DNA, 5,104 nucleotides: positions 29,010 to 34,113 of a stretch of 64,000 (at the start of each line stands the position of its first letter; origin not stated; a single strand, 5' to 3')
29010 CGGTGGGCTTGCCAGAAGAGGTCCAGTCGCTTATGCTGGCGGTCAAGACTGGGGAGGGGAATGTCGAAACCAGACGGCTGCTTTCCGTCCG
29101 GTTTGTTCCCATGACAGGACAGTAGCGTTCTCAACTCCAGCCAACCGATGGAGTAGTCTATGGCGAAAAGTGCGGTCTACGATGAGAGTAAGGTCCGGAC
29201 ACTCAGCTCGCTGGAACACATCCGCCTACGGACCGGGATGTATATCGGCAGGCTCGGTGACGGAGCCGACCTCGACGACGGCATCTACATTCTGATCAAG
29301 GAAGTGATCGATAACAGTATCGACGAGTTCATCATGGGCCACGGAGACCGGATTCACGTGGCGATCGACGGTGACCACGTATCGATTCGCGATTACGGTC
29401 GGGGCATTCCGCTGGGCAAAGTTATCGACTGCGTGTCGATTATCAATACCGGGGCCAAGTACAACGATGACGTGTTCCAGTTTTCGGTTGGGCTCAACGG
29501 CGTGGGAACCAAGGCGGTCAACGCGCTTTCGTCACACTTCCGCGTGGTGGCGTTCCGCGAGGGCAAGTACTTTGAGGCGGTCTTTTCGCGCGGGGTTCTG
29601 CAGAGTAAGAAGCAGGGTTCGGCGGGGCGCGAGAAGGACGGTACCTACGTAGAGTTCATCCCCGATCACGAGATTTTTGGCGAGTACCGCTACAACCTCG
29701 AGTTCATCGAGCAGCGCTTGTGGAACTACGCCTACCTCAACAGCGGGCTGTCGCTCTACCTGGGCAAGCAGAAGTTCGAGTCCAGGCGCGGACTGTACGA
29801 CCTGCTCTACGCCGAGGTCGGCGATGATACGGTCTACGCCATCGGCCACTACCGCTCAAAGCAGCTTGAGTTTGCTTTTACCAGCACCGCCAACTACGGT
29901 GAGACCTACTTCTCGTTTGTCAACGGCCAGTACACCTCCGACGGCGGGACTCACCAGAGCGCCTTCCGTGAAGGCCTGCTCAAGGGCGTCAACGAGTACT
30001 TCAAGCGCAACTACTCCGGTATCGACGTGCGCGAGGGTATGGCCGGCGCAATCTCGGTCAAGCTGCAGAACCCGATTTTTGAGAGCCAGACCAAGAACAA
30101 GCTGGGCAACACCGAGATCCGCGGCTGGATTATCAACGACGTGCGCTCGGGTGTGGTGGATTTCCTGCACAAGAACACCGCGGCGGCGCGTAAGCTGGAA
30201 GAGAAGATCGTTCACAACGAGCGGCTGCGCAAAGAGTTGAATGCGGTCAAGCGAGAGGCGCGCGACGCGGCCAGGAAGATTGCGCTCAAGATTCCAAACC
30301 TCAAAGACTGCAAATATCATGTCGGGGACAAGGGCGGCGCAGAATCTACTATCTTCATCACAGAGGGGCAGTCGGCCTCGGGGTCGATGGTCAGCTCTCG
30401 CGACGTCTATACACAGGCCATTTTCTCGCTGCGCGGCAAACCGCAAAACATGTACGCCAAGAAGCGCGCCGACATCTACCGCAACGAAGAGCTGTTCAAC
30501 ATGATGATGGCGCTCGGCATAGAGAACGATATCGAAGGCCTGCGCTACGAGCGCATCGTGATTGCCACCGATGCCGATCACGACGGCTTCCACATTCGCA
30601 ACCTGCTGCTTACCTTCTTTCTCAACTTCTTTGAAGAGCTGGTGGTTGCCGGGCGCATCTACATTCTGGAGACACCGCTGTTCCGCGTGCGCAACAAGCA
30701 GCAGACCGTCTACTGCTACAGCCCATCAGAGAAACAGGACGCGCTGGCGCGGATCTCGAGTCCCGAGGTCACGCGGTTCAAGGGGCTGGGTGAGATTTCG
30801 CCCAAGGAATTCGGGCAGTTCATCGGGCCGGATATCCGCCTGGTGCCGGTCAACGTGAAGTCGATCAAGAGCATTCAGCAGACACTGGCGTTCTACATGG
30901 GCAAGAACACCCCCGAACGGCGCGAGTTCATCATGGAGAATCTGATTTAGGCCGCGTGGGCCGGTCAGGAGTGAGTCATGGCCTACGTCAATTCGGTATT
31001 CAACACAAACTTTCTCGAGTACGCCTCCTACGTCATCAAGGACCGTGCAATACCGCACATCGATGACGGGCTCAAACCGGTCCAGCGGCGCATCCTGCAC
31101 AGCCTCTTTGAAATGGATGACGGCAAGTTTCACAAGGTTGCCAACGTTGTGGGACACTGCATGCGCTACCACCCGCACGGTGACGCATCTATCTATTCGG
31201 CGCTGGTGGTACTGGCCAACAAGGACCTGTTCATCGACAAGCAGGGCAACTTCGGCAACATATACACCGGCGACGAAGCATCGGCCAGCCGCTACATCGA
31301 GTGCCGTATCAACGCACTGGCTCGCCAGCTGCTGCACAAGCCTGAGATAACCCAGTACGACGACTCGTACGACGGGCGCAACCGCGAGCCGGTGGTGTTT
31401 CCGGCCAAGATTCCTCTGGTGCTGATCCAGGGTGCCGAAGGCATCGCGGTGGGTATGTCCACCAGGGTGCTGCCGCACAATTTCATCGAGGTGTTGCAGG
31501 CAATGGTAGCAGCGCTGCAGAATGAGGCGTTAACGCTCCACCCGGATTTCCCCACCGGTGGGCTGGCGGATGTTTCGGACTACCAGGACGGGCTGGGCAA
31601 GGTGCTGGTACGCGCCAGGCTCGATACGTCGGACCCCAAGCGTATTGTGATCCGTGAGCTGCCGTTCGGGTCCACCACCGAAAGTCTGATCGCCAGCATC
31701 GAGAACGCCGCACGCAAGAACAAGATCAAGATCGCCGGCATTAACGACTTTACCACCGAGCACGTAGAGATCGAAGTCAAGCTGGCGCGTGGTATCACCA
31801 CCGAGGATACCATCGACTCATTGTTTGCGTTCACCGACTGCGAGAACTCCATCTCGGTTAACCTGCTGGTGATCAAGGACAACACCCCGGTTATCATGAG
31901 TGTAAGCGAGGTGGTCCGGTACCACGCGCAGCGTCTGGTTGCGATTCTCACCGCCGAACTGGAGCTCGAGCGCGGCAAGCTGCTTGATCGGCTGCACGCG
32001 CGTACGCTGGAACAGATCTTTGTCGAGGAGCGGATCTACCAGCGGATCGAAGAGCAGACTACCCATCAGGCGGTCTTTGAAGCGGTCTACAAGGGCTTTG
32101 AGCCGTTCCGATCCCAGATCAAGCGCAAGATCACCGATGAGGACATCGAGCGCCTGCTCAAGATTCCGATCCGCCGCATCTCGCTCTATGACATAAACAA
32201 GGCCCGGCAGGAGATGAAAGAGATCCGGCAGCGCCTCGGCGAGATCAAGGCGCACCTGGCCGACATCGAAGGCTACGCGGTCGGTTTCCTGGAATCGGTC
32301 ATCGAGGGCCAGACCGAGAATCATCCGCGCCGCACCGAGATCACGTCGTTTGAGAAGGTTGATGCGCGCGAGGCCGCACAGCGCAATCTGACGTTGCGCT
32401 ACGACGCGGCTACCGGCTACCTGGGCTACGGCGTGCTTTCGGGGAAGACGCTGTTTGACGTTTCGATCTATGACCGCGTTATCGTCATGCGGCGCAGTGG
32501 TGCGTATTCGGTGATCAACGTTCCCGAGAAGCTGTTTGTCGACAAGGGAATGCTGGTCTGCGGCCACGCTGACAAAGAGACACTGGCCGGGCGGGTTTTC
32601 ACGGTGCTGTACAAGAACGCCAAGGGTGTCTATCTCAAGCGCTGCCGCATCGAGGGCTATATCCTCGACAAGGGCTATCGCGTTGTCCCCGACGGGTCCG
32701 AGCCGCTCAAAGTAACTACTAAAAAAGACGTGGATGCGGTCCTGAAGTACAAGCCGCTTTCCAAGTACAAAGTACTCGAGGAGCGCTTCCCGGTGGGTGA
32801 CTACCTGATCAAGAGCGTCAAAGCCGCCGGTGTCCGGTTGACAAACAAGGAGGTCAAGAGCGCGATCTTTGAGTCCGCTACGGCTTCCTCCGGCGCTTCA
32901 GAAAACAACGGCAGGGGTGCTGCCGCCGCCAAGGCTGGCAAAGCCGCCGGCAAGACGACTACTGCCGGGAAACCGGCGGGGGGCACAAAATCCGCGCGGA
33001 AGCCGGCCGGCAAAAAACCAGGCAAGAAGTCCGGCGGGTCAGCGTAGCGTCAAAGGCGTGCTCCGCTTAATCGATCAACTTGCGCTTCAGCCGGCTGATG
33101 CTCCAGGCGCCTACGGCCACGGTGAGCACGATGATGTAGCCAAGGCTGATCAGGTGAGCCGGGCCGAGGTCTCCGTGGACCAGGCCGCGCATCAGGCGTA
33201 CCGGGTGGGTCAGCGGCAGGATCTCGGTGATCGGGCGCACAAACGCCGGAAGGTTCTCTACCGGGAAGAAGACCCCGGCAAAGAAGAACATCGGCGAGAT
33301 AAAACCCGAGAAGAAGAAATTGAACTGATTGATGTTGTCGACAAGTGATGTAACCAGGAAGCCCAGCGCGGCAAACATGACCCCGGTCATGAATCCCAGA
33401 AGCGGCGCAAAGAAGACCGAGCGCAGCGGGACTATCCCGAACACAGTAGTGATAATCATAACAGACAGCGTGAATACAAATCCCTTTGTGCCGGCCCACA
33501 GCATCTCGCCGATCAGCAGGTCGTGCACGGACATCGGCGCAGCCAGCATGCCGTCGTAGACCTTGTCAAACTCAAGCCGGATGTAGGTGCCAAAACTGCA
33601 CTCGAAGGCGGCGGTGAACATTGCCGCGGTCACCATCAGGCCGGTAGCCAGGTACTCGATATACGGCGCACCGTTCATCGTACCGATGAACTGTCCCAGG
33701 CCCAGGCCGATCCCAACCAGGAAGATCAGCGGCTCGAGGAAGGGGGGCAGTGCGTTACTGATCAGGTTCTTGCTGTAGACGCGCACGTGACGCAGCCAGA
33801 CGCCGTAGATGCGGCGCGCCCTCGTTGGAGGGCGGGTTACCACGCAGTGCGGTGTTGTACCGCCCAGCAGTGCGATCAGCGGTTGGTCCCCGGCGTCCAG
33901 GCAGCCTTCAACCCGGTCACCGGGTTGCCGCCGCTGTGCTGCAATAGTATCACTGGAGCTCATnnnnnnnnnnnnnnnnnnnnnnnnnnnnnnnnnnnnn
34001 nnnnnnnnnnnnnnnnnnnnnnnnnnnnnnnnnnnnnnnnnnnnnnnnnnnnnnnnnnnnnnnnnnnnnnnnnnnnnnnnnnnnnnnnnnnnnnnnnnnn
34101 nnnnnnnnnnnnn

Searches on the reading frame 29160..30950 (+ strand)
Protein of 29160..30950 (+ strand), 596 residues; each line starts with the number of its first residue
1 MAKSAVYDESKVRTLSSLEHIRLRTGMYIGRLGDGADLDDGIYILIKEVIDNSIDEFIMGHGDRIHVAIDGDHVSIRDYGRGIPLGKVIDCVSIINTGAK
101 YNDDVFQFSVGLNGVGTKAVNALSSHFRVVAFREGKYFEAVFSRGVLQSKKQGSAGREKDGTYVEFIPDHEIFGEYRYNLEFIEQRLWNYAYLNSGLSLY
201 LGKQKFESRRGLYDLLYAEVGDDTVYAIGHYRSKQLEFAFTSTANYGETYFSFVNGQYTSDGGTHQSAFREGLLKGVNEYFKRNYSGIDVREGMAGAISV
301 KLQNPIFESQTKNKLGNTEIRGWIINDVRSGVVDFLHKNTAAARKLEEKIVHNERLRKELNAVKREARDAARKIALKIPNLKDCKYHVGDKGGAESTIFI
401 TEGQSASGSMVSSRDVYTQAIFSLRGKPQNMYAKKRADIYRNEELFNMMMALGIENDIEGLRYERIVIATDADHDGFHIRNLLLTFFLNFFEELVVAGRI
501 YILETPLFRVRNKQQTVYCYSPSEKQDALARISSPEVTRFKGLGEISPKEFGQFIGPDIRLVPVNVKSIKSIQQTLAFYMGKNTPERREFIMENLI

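Call 57: search_protein_families(library=pfam, proteins=[window:29160-30950:+], max_evalue=0.000001)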
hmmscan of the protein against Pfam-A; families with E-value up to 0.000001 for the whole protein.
window:29160-30950:+ (596 aa): 3 families
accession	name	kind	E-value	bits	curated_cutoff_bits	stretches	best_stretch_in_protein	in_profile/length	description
PF00204.31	DNA_gyraseB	-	6.4e-30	104.3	27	1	224-362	20-169/173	DNA gyrase B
PF01751.28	Toprim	-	3.4e-11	43.6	23.1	1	397-504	1-95/96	Toprim domain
PF00986.26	DNA_gyraseB_C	-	1.3e-07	32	29.8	1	535-592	4-63/63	DNA gyrase B subunit, carboxyl terminus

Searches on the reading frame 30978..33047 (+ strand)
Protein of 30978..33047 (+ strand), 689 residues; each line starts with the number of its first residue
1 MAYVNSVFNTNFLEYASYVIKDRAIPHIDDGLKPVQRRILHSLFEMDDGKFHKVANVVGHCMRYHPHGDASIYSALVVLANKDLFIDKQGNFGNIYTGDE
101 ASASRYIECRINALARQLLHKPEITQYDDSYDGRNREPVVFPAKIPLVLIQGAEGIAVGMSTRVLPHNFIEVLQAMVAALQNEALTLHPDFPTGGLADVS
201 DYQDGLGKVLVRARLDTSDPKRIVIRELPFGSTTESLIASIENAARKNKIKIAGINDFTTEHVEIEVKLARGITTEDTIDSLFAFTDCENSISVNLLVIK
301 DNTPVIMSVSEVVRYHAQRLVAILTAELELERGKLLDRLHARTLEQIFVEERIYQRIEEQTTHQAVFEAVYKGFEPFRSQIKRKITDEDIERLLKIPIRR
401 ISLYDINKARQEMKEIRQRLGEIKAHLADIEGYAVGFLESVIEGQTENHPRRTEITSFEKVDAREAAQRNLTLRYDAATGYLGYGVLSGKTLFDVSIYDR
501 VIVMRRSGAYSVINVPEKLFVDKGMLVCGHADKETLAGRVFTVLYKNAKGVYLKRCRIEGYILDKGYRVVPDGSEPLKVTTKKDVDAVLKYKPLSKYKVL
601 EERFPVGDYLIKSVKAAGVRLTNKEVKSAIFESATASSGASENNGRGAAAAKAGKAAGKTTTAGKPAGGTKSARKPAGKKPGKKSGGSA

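Call 57: search_protein_families(library=pfam, proteins=[window:30978-33047:+], max_evalue=0.000001)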
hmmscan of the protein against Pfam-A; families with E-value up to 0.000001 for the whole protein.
window:30978-33047:+ (689 aa): 1 family
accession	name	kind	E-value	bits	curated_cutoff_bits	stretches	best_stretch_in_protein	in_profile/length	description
PF00521.26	DNA_topoisoIV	-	1.7e-110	370.3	31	1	23-429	1-419/432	DNA gyrase/topoisomerase IV, subunit A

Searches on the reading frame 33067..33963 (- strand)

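Call 57: search_protein_families(library=pfam, proteins=[window:33067-33963:-], max_evalue=0.000001)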
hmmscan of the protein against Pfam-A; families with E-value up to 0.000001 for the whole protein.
window:33067-33963:- (298 aa): 2 families
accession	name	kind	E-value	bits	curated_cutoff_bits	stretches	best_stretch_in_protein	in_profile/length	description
PF01061.29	ABC2_membrane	-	5.8e-23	82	26.9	1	55-260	6-208/211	ABC-2 type transporter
PF12698.13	ABC2_membrane_3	-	5.8e-18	65.5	31.6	1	101-285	160-342/347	ABC-2 family transporter protein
